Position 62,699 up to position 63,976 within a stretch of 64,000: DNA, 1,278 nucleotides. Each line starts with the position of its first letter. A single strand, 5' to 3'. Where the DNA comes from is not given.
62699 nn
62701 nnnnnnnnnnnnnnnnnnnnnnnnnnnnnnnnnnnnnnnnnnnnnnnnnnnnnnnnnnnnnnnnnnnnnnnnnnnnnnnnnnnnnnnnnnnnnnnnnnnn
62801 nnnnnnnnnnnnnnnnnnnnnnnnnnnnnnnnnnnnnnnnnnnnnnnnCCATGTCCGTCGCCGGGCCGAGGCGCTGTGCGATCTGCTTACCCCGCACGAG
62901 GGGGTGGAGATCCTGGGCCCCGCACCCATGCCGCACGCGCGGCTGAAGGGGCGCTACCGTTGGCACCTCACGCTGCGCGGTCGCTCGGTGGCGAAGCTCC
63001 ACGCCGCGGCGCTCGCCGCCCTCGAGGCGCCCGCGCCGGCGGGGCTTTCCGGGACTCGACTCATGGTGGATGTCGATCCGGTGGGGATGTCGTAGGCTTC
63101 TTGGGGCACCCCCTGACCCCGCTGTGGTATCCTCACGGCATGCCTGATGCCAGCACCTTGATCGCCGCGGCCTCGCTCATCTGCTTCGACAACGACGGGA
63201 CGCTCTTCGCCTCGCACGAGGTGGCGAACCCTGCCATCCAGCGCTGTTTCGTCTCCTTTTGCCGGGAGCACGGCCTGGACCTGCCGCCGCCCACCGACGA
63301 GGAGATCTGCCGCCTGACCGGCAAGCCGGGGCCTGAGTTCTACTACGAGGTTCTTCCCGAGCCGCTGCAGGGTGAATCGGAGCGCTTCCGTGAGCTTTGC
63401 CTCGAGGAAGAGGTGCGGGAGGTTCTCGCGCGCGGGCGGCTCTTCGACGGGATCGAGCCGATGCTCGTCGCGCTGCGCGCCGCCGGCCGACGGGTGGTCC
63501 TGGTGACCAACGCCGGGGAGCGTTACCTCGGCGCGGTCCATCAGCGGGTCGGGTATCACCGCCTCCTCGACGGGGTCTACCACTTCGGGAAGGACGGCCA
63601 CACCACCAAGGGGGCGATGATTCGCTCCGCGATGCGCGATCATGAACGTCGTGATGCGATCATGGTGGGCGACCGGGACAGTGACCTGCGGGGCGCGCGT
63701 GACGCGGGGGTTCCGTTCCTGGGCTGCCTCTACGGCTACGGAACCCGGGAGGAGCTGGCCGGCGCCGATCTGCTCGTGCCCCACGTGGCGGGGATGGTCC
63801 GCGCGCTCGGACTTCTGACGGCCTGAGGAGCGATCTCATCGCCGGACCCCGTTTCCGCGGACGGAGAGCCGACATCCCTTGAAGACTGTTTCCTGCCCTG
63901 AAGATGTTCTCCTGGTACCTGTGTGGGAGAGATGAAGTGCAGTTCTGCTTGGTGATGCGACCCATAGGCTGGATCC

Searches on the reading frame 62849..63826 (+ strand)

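Call 10: search_protein_families(library=pfam, max_evalue=0.01, proteins=[window:62849-63826:+])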
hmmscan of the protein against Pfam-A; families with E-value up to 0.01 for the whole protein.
window:62849-63826:+ (325 aa): 5 families
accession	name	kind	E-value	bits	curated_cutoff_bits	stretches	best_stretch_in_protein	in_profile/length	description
PF00702.32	Hydrolase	-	9e-13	49.5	26.4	1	110-287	3-191/191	haloacid dehalogenase-like hydrolase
PF13419.12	HAD_2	-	8.5e-12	46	23.8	1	111-292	1-177/178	Haloacid dehalogenase-like hydrolase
PF12710.13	HAD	-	7.8e-09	36.7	27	1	112-284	2-189/189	haloacid dehalogenase-like hydrolase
PF13242.12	Hydrolase_like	-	1.1e-07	32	22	1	256-306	8-61/75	HAD-hyrolase-like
PF13344.12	Hydrolase_6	-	0.00026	21.4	27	1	195-274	12-86/101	Haloacid dehalogenase-like hydrolase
